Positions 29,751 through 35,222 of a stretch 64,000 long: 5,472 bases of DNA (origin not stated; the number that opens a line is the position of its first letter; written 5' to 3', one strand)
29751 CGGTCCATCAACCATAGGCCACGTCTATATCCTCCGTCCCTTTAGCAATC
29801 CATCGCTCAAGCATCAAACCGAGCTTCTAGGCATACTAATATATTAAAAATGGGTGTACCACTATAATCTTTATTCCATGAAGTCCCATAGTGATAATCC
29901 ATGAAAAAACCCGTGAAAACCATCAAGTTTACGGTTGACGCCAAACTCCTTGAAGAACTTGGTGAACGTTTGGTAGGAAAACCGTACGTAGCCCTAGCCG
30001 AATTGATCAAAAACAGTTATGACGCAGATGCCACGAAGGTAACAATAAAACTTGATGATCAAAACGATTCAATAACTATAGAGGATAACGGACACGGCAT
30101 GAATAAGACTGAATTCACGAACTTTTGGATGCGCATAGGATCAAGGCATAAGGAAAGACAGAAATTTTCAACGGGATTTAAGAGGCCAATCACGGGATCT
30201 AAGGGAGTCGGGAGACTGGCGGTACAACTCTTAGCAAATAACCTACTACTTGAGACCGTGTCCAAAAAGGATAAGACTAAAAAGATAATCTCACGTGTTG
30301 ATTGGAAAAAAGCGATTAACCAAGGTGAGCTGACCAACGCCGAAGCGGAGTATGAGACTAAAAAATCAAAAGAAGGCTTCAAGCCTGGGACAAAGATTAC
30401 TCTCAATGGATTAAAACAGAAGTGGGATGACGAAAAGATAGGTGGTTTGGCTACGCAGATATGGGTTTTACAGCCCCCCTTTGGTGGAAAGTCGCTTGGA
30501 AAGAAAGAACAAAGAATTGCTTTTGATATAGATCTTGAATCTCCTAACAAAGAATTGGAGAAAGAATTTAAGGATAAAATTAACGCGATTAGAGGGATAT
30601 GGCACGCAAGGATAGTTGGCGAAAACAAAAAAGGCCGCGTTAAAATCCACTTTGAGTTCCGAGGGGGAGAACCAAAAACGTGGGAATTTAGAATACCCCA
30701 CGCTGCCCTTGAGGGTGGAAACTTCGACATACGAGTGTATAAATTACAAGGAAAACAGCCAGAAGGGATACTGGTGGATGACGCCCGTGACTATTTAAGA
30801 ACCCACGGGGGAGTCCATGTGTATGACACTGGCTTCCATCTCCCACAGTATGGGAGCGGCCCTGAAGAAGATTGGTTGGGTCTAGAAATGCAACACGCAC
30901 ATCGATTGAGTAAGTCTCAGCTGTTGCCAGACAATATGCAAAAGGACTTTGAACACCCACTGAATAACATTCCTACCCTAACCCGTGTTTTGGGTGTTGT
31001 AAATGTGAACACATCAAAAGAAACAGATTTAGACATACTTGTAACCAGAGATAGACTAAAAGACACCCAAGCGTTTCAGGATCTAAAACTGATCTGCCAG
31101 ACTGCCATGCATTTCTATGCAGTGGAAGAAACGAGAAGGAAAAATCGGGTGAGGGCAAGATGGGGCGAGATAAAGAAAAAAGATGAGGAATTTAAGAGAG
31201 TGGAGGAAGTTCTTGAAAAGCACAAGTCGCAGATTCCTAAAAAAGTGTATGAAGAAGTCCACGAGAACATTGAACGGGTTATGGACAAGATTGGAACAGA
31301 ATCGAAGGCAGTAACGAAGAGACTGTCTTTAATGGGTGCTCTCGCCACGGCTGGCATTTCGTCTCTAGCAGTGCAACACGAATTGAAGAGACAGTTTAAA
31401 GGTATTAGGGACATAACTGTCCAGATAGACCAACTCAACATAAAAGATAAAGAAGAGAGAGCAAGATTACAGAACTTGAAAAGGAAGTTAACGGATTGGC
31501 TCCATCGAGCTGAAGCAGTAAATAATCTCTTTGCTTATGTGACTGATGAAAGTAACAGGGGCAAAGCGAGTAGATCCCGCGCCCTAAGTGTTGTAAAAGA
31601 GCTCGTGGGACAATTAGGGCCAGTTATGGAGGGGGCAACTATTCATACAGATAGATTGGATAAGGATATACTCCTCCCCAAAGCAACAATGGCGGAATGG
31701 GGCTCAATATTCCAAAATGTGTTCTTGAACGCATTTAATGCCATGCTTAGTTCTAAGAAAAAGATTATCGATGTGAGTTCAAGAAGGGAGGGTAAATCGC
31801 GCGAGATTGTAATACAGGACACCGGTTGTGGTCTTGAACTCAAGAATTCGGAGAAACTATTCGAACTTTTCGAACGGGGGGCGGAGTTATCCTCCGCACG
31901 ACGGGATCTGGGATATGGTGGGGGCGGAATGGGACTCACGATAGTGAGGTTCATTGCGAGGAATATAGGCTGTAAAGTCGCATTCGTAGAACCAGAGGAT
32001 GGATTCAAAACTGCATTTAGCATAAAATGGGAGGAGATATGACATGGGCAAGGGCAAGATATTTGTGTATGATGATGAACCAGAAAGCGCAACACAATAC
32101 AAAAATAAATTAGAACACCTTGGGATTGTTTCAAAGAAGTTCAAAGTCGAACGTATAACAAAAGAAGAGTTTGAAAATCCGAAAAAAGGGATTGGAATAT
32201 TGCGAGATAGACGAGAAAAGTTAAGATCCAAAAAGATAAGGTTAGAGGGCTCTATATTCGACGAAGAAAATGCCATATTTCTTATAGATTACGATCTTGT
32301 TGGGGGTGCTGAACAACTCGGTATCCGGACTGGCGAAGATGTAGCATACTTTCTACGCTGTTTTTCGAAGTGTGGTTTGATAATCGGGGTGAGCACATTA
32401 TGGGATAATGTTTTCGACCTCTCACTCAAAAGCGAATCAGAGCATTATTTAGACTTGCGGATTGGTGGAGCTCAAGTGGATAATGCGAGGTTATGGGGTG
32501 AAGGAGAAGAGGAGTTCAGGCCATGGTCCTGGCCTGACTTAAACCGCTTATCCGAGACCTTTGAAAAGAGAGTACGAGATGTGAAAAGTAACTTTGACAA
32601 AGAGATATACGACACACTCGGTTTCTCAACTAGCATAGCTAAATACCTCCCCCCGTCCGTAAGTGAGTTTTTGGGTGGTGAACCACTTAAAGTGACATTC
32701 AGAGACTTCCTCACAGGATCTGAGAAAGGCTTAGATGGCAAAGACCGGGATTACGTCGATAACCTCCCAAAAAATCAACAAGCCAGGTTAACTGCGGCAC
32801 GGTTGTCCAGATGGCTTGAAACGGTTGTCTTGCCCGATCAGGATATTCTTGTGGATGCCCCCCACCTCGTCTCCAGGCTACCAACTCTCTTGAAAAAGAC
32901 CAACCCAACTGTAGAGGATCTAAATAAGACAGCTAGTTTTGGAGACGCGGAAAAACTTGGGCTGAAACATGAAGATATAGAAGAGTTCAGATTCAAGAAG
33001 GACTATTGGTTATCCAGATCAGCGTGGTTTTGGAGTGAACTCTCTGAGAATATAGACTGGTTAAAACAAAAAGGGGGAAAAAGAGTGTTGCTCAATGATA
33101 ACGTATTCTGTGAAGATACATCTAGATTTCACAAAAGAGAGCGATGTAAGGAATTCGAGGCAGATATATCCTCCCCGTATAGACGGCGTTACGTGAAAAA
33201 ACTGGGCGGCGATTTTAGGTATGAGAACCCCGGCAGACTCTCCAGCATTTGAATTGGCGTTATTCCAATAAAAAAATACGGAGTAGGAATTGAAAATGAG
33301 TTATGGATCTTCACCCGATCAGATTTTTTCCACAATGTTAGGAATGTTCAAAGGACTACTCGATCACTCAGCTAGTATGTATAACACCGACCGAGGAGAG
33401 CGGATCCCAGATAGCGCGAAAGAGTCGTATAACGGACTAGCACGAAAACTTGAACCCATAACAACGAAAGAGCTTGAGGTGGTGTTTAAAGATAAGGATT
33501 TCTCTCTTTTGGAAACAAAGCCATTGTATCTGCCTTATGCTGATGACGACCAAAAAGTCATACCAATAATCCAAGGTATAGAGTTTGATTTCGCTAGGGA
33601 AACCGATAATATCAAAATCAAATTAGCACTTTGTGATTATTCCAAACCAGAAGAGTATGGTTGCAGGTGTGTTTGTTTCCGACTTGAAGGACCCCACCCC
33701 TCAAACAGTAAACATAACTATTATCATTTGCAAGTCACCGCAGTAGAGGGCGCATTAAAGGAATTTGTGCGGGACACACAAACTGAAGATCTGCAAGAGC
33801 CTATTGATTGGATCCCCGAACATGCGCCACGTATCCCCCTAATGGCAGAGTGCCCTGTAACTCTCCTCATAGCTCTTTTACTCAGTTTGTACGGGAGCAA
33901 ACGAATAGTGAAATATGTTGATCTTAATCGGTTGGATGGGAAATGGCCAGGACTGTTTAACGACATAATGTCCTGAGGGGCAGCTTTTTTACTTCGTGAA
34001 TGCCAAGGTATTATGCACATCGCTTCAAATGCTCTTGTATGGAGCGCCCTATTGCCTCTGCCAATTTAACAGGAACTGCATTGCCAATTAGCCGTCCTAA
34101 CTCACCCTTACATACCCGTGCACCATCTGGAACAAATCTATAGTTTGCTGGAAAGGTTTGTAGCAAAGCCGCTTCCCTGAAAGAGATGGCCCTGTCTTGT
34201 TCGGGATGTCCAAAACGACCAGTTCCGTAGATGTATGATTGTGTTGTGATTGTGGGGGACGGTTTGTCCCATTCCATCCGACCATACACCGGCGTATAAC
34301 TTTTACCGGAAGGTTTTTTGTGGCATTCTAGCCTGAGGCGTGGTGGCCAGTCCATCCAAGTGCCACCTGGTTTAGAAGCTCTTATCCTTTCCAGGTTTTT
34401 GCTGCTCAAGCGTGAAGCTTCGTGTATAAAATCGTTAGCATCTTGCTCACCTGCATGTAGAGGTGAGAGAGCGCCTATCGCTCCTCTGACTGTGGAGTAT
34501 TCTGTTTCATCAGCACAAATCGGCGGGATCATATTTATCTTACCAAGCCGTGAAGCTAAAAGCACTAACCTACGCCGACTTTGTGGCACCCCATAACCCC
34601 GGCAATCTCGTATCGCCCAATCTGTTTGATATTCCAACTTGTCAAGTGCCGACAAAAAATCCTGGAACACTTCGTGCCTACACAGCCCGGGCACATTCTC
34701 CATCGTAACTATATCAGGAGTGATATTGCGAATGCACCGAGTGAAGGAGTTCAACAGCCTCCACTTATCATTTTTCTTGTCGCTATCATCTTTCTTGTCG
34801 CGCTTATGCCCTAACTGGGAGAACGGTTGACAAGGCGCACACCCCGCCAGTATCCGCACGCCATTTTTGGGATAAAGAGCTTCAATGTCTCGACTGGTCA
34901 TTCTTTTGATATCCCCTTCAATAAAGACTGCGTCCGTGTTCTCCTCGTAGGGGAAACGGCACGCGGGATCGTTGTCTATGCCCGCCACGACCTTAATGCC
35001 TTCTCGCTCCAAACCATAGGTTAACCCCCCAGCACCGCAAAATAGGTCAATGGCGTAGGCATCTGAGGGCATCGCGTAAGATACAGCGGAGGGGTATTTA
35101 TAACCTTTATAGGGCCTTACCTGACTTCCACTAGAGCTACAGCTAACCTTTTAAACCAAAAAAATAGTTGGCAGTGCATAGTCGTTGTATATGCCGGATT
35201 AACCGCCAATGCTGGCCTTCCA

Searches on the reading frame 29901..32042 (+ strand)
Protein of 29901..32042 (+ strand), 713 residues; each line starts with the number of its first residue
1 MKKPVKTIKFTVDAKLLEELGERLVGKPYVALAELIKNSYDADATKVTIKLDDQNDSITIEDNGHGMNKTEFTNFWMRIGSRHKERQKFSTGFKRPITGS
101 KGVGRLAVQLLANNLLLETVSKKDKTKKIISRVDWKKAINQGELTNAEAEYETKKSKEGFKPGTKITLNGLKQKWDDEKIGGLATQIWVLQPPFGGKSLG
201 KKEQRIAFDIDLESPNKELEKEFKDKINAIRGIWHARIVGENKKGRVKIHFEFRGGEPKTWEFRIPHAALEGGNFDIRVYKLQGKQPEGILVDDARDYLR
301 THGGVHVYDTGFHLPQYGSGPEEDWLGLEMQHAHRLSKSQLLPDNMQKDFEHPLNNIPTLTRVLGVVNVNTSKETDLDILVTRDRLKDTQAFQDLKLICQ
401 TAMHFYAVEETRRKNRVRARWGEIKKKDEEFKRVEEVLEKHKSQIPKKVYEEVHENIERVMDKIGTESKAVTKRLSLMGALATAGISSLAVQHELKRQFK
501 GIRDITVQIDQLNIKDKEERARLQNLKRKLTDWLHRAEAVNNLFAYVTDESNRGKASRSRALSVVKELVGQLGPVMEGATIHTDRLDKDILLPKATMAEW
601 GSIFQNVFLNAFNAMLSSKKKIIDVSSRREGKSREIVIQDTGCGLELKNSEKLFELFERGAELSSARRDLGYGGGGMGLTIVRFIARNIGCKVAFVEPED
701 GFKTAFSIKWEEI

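Call 39: search_protein_families(library=pfam, proteins=[window:29901-32042:+], max_evalue=0.001)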
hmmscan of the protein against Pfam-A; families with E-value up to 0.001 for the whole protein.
window:29901-32042:+ (713 aa): 2 families
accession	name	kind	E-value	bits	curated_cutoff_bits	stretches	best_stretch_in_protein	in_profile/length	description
PF13589.12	HATPase_c_3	-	2.2e-29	102.7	25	1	30-148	5-123/137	Histidine kinase-, DNA gyrase B-, and HSP90-like ATPase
PF02518.31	HATPase_c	-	3.8e-20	72.8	26.4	2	602-709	8-106/111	Histidine kinase-, DNA gyrase B-, and HSP90-like ATPase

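Call 79: search_protein_families(library=padloc, proteins=[window:29901-32042:+], max_evalue=0.00001)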
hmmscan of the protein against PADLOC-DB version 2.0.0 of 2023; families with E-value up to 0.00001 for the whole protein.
window:29901-32042:+ (713 aa): 2 families
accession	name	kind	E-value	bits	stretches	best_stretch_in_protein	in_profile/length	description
PDLC03419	REase_II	-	1.7e-12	44.5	1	10-127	7-127/695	Type II restriction enzyme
PDLC03485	REase_II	-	1.1e-11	41.9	1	17-141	15-136/611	Type II restriction enzyme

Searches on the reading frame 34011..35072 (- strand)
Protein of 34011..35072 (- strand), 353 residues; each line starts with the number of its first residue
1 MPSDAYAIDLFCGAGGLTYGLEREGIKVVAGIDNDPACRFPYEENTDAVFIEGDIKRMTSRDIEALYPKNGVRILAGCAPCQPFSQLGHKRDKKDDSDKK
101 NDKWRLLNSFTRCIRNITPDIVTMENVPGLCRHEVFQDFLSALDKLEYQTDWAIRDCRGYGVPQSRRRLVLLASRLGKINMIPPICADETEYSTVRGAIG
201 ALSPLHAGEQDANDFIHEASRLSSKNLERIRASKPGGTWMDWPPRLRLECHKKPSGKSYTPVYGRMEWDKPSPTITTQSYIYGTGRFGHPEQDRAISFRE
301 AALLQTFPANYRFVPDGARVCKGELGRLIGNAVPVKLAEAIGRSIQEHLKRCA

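Call 39: search_protein_families(library=pfam, proteins=[window:34011-35072:-], max_evalue=0.001)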
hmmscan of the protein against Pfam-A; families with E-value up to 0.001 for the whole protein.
window:34011-35072:- (353 aa): 1 family
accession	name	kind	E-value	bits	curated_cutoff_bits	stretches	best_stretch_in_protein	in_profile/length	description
PF00145.23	DNA_methylase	-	2.8e-58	198.3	22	1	8-346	4-323/324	C-5 cytosine-specific DNA methylase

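Call 79: search_protein_families(library=padloc, proteins=[window:34011-35072:-], max_evalue=0.00001)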
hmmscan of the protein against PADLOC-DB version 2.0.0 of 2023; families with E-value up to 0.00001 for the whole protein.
window:34011-35072:- (353 aa): 58 families (the best 25 are shown)
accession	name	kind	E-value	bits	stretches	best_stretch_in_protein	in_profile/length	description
PDLC02651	DrmMII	-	1.2e-94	315.2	1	7-349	5-357/371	DrmMII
PDLC03378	MTase_II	-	1.2e-89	299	1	7-351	5-332/344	Type II methyltransferase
PDLC00033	DruM2|DruM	-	5.5e-74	247.6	1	7-350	24-365/368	DNA cytosine methylase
PDLC03234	MTase_II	-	6.8e-69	230.9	1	4-350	4-367/375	Type II methyltransferase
PDLC03326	MTase_II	-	1.2e-51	174.1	1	6-350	6-377/412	Type II methyltransferase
PDLC03237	MTase_II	-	6.1e-50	168.1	2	8-183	797-977/1036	Type II methyltransferase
PDLC00026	DruM2|DruM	-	1e-45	154.8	1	5-351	5-320/336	DNA cytosine methylase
PDLC03272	MTase_II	-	1.4e-45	154.2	1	6-350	76-391/407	Type II methyltransferase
PDLC03307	MTase_II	-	9.4e-37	125.1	2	7-140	3-123/382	Type II methyltransferase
PDLC02650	DrmMII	-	2.1e-36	123.8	2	137-346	205-415/435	DrmMII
PDLC02649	DrmMII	-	2.6e-35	120.2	2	70-217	114-261/422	DrmMII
PDLC02648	DrmMII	-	1.2e-34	117.9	2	3-177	20-228/468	DrmMII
PDLC02656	DrmMII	-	3.4e-34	116.5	2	257-351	383-471/491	DrmMII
PDLC03270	MTase_II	-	5e-33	112.5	2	7-187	3-174/309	Type II methyltransferase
PDLC03279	MTase_II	-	7.2e-33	111.7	1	8-351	6-355/587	Type II methyltransferase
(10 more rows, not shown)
